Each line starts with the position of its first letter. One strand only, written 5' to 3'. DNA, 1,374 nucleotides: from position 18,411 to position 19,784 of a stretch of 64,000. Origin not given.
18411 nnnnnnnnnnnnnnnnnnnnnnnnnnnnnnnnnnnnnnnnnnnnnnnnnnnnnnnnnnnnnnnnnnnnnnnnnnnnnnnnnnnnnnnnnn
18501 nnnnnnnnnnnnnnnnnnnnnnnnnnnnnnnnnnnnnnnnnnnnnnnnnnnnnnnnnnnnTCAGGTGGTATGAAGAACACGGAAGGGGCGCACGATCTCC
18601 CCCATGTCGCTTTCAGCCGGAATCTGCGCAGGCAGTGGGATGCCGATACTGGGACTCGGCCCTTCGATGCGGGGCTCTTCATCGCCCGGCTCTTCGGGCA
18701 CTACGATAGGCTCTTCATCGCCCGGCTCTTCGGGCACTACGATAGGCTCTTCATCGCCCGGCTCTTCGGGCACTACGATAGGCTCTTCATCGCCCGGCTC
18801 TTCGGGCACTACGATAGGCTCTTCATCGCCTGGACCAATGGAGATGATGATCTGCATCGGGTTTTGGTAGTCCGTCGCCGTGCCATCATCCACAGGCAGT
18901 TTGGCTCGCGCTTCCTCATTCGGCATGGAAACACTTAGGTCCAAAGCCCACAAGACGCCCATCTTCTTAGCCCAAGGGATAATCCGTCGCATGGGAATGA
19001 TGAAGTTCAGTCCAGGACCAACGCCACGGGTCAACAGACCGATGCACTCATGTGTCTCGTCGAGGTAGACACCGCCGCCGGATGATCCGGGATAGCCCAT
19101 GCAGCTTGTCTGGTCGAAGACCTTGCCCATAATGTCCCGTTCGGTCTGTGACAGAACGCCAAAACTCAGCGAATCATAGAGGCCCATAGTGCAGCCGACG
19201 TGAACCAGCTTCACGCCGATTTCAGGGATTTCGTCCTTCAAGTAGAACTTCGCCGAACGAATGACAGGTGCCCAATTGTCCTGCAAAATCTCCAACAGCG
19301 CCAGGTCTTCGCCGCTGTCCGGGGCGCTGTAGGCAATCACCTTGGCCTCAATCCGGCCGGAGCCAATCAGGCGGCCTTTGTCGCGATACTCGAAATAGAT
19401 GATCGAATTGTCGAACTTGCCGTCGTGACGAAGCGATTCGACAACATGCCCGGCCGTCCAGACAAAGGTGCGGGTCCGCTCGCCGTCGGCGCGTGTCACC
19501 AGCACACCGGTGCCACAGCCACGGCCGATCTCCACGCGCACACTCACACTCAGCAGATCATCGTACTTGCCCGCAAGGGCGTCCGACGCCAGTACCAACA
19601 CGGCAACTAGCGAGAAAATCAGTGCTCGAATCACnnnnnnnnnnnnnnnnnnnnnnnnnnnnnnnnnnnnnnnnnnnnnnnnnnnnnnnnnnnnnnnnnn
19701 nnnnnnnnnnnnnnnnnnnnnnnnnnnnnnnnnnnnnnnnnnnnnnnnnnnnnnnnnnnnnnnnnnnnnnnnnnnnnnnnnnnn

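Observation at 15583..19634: Early-region cluster: HTH-metallophosphoesterase fusion, translationally coupled twin DNA methyltransferases, and a secreted S1 protease with acidic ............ repeats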

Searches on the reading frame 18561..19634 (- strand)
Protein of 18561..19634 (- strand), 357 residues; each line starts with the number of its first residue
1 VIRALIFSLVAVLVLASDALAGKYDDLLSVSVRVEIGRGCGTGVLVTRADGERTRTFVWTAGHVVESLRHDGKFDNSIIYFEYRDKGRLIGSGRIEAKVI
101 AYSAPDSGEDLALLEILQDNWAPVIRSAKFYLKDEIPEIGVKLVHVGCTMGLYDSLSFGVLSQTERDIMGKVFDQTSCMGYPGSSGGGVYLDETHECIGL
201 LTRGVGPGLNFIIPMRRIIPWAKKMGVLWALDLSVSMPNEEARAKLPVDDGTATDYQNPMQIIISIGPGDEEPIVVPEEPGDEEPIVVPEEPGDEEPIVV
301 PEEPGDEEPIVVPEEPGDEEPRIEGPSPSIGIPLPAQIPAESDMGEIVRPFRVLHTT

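Call 3: search_protein_families(library=pfam, proteins=[window:18561-19634:-], max_evalue=0.01)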
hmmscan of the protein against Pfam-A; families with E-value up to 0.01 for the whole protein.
window:18561-19634:- (357 aa): 1 family
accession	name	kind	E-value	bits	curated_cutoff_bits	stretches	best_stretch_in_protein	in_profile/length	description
PF13365.12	Trypsin_2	-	8.6e-13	49.7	27.6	1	41-200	1-144/144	Trypsin-like peptidase domain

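Call 4: search_protein_families(library=phrogs, proteins=[window:18561-19634:-], max_evalue=0.001)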
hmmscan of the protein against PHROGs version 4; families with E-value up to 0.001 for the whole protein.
window:18561-19634:- (357 aa): 1 family
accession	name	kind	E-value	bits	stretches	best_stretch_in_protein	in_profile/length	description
phrog_11383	-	unknown function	1.3e-07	32.3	1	35-216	181-346/462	-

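Call 9: search_dna_similar(query=window:18561-19634:-, collection=phages, mode=protein, max_rows=20)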
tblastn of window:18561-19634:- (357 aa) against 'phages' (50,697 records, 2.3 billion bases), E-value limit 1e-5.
No match.

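Call 11: search_protein_families(library=ncbifam, proteins=[window:18561-19634:-], max_evalue=0.01)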
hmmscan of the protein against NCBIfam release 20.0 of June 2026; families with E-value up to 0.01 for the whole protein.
window:18561-19634:- (357 aa): 1 family
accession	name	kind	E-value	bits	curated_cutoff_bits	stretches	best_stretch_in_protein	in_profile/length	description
NF041521.1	HhoA_HhoB_HtrA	equivalog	0.0014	18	450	1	105-217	100-215/335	HhoA/HhoB/HtrA family serine endopeptidase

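Call 13: search_solved_structures(query=window:18561-19634:-, max_evalue=1, show_alignments=3)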
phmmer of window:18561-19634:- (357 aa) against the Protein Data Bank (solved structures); distinct sequences matched with E-value up to 1: 0.

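Call 14: find_homologous_proteins(query=window:18561-19634:-, max_evalue=0.001)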
Query window:18561-19634:- (357 aa): 186 proteins with E <= 0.001 among 8000 candidates; the best 120 are listed.
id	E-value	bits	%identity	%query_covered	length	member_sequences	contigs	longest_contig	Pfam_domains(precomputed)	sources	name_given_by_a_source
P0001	4.6e-210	715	93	100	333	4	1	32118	PF13365.13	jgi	-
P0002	4.2e-93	330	57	76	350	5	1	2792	PF13365.13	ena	-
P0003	1.8e-89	319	56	76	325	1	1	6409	PF13365.13,PF00089.33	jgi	jgi:hypothetical protein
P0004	4.2e-89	317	62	66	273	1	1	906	PF13365.13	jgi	jgi:hypothetical protein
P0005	9.7e-89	316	60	70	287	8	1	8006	PF13365.13,PF00089.33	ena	-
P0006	4.5e-88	314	64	64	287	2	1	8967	PF13365.13,PF00089.33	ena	-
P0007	1.7e-87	312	63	64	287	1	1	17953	PF13365.13,PF00089.33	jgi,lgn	jgi:S1-C subfamily serine protease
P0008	1.7e-87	312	63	64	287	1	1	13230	PF13365.13,PF00089.33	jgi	jgi:S1-C subfamily serine protease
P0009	2.1e-87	312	61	65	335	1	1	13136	PF13365.13,PF00089.33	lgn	-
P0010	6.2e-87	310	63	64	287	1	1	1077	PF13365.13,PF00089.33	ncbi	-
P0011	3.3e-85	305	54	73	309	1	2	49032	PF13365.13,PF00089.33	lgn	-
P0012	9.4e-85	303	50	81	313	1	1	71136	PF13365.13,PF00089.33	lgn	-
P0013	2.6e-84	302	63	62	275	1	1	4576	PF13365.13,PF00089.33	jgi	jgi:S1-C subfamily serine protease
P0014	3.9e-83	298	58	64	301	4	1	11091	PF13365.13,PF00089.33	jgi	-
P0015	6.3e-83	297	59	64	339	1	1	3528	PF13365.13,PF00089.33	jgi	jgi:S1-C subfamily serine protease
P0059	1.1e-70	257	56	61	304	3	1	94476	PF13365.13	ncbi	-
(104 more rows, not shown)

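Call 16: find_encoding_contigs(protein=P0001, flank=10000, max_places=2)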
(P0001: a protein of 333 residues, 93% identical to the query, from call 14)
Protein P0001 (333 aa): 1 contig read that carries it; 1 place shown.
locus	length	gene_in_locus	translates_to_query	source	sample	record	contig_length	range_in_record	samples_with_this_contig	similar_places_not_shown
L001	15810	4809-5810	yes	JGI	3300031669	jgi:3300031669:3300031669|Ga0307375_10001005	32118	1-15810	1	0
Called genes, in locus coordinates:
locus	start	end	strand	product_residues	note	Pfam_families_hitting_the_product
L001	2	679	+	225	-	?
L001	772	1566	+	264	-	-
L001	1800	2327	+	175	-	-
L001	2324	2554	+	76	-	-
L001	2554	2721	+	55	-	-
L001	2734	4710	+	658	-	PF00176:SNF2-rel_dom (faint)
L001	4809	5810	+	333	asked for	PF13365:Trypsin_2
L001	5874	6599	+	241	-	PF01555:N6_N4_Mtase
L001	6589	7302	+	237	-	-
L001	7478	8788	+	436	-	-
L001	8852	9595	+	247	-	-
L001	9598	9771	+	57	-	-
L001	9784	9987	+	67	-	-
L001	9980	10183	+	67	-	-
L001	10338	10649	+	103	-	-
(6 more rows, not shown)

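Call 17: find_encoding_contigs(protein=P0059, flank=10000, max_places=2)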
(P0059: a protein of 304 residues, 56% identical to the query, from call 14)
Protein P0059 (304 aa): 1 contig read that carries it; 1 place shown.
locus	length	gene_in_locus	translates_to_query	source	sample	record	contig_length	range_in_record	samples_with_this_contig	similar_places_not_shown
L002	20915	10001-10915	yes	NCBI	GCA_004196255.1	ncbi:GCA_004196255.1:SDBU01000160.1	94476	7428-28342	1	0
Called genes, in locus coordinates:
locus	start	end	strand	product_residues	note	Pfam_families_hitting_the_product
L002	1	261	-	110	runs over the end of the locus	-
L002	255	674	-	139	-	-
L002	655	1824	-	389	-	-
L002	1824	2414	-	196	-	PF00929:RNase_T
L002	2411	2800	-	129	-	PF18909:dGTP_diPhyd_N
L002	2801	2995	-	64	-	-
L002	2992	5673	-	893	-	PF19263:DUF5906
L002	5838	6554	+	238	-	-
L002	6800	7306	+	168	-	-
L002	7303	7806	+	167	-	-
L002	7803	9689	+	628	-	PF00176:SNF2-rel_dom (faint)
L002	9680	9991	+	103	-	-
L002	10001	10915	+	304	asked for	PF13365:Trypsin_2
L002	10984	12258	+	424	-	-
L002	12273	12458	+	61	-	-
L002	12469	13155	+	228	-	-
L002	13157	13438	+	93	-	-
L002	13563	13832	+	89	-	-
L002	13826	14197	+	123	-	PF02675:AdoMet_dc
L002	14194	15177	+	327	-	PF11805:DUF3326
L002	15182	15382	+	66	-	-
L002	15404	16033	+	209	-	-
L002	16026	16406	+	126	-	-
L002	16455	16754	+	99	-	-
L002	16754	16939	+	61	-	-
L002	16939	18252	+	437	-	PF00004:AAA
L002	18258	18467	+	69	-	-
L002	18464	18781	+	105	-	-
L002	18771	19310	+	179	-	-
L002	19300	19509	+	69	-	-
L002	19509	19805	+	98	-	-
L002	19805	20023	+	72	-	-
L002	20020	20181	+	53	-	-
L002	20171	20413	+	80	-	-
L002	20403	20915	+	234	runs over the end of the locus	PF02086:MethyltransfD12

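Call 18: find_encoding_contigs(protein=P0012, flank=10000, max_places=2)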
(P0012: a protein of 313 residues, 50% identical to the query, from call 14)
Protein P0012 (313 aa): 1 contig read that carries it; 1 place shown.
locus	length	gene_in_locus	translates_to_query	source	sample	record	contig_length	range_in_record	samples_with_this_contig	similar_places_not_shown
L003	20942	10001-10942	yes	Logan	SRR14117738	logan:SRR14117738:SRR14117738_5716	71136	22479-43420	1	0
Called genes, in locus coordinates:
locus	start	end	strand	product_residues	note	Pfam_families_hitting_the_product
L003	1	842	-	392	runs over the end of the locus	-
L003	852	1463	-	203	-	PF00929:RNase_T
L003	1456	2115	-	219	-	-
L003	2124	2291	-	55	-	-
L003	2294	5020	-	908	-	PF19263:DUF5906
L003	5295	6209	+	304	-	PF02195:ParB_N (weak), PF17762:HTH_ParB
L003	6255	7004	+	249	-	-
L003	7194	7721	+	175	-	-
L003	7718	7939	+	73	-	-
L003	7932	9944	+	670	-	-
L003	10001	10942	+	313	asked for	PF00089:Trypsin (weak), PF13365:Trypsin_2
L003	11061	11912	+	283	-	-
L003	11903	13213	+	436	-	-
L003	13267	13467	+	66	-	-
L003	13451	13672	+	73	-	-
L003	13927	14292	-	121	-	-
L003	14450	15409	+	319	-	PF00149:Metallophos (weak), PF12850:Metallophos_2 (weak)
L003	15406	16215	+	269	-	PF02195:ParB_N, PF17762:HTH_ParB (weak)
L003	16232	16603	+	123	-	-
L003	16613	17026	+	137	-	-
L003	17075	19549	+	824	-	PF00476:DNA_pol_A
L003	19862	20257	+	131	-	-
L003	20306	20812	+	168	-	-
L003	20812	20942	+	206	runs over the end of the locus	PF07638:Sigma70_ECF, PF13384:HTH_23 (weak), PF08281:Sigma70_r4_2 (weak)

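Call 36: search_protein_families(library=padloc, proteins=[window:18561-19634:-], max_evalue=0.001)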
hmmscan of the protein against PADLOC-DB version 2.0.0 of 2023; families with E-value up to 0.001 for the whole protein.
window:18561-19634:- (357 aa): 1 family
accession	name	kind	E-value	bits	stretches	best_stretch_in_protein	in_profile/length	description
PDLC03855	LmuA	-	2.3e-08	31.8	1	25-195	5-162/425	-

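Call 58: search_protein_families(library=pfam, proteins=[L003:11061-11912:+, L002:9680-9991:+], max_evalue=0.01)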
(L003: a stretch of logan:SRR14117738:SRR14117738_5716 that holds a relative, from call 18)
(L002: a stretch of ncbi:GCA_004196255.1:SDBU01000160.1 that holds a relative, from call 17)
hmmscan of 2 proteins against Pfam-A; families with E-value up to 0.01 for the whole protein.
L003:11061-11912:+ (283 aa): 0 families

L002:9680-9991:+ (103 aa): 1 family
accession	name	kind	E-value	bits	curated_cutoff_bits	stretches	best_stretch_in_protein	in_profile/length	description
PF09394.16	Inhibitor_I42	-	7.4e-05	23.4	27.2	1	15-97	1-88/91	Chagasin family peptidase inhibitor I42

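Call 79: search_solved_structures(query=A1, max_evalue=0.1, show_alignments=2)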
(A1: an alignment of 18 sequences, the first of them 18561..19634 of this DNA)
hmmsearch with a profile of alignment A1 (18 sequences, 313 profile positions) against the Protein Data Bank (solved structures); distinct sequences matched with E-value up to 0.1: 98 (the best 60 are shown).
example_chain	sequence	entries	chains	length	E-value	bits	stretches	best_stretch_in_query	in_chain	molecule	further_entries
8k2y_A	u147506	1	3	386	1.4e-10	44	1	143-263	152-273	serine endoprotease DegP-like protein MucD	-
7sjn_A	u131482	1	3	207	7.6e-10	41.6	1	114-258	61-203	Serine protease HTRA1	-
3nwu_A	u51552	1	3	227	9.4e-10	41.3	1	114-258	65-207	Serine protease HTRA1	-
3tjn_A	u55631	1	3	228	1.1e-09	41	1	114-258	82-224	Serine protease HTRA1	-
3nzi_A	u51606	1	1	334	1.7e-09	40.4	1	114-258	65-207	Serine protease HTRA1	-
7w21_A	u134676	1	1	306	2e-09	40.2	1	72-257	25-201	Probable serine protease HtrA1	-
7w4r_A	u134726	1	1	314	2.4e-09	40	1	72-259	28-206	Probable serine protease HtrA1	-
22kg_A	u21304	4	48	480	2.7e-09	39.8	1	124-253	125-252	Probable periplasmic serine endoprotease DegP-like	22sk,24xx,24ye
7w25_A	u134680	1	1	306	2.8e-09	39.8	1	72-258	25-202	Probable serine protease HtrA1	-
7w4v_A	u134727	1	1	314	3.3e-09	39.5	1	72-259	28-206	Probable serine protease HtrA1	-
5y28_A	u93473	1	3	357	3.4e-09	39.5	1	141-252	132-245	Periplasmic serine endoprotease DegP-like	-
6z0x_A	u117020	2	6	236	3.6e-09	39.4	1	114-258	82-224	Serine protease HTRA1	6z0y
6z0e_A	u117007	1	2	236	3.7e-09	39.4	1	114-258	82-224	Serine protease HTRA1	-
9zqg_A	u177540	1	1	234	4.2e-09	39.2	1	75-255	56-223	Periplasmic serine protease DO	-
7w22_A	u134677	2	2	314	4.2e-09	39.2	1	72-261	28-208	Probable serine protease HtrA1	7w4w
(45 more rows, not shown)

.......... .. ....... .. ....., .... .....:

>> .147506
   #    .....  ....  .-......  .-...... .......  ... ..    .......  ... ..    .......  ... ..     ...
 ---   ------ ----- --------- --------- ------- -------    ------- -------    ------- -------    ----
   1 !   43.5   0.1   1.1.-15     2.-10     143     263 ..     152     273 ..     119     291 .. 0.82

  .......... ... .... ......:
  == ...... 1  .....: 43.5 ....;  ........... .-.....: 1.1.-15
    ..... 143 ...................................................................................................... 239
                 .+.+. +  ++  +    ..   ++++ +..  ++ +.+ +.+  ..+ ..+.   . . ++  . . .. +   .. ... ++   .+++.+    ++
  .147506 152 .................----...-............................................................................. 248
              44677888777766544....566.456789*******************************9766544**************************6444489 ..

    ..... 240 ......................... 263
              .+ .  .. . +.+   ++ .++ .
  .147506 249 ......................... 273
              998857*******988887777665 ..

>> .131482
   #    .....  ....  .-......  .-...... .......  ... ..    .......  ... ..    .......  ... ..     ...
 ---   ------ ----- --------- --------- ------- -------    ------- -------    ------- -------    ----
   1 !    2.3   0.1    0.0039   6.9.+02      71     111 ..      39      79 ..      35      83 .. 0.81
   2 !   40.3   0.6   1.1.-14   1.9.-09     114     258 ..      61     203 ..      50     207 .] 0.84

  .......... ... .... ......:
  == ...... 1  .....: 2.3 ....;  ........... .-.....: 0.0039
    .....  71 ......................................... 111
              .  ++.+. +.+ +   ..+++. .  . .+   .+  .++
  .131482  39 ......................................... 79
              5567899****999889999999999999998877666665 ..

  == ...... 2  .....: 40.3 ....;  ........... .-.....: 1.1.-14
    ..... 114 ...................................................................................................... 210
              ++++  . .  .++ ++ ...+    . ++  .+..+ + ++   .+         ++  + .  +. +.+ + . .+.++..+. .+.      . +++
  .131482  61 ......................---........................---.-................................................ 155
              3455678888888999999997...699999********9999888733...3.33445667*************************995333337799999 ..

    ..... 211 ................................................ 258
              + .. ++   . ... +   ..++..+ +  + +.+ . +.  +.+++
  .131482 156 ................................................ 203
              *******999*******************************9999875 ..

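Call 82: find_related_loci(query=A1, collection=viral_contigs, flank=6000)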
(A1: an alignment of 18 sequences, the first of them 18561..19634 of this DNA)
Query A1 (357 aa) in viral_contigs; peptide patterns used: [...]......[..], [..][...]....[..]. (x = any residue, [..] = any of these).
301 stretches matched a pattern; 207 encode a relative of the query (tblastn E <= 1e-3); the best 80 are kept; 80 distinct loci.
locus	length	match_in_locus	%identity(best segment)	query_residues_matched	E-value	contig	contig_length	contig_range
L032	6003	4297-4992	64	3-232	1e-92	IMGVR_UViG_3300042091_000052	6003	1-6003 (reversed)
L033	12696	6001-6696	64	3-232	1e-91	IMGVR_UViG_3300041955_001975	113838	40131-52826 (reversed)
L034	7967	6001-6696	61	24-255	1e-90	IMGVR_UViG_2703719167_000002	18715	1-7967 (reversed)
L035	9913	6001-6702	58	24-251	1e-83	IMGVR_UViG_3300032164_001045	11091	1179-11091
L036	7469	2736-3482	55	16-253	6e-79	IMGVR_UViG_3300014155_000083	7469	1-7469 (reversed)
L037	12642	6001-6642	60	26-237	4e-78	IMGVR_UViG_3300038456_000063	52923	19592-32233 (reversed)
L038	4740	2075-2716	60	26-237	4e-78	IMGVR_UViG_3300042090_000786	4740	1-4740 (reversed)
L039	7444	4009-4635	60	26-232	3e-78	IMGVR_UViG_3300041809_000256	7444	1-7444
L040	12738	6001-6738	56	2-237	4e-78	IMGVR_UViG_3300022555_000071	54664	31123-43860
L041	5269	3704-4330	60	26-232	3e-78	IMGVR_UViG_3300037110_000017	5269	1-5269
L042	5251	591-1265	59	9-232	9e-78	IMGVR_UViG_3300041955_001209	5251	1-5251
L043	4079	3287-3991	57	26-263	5e-78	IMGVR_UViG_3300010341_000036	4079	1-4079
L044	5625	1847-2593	52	23-274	3e-77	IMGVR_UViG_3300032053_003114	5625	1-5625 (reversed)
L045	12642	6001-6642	60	26-237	9e-77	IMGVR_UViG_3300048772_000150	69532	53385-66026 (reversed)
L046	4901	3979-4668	56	5-232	8e-77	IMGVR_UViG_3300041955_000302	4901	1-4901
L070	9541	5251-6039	42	25-274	5e-52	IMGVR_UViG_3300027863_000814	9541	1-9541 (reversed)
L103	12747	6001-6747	43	25-250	2e-47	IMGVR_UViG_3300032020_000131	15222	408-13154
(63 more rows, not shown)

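Call 87: search_protein_families(library=pfam, proteins=[L070:6873-7859:+, L070:6901-7887:+, L070:6130-6897:+, L103:7053-7808:+], max_evalue=0.01)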
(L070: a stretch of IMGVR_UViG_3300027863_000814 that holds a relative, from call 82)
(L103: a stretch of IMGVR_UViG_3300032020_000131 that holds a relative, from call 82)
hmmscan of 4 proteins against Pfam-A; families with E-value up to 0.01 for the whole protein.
L070:6873-7859:+ (328 aa): 1 family
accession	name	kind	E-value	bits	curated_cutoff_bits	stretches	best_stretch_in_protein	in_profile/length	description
PF00145.23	DNA_methylase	-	6.2e-29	101.9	22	1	15-184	2-168/324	C-5 cytosine-specific DNA methylase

L070:6901-7887:+ (328 aa): 0 families

L070:6130-6897:+ (255 aa): 1 family
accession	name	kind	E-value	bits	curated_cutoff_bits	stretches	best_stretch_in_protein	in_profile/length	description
PF01555.25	N6_N4_Mtase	-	2.5e-34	119.6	26.7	1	25-229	1-211/221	DNA methylase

L103:7053-7808:+ (251 aa): 1 family
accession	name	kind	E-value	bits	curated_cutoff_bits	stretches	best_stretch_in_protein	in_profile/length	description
PF01555.25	N6_N4_Mtase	-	3.1e-34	119.3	26.7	1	21-223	1-211/221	DNA methylase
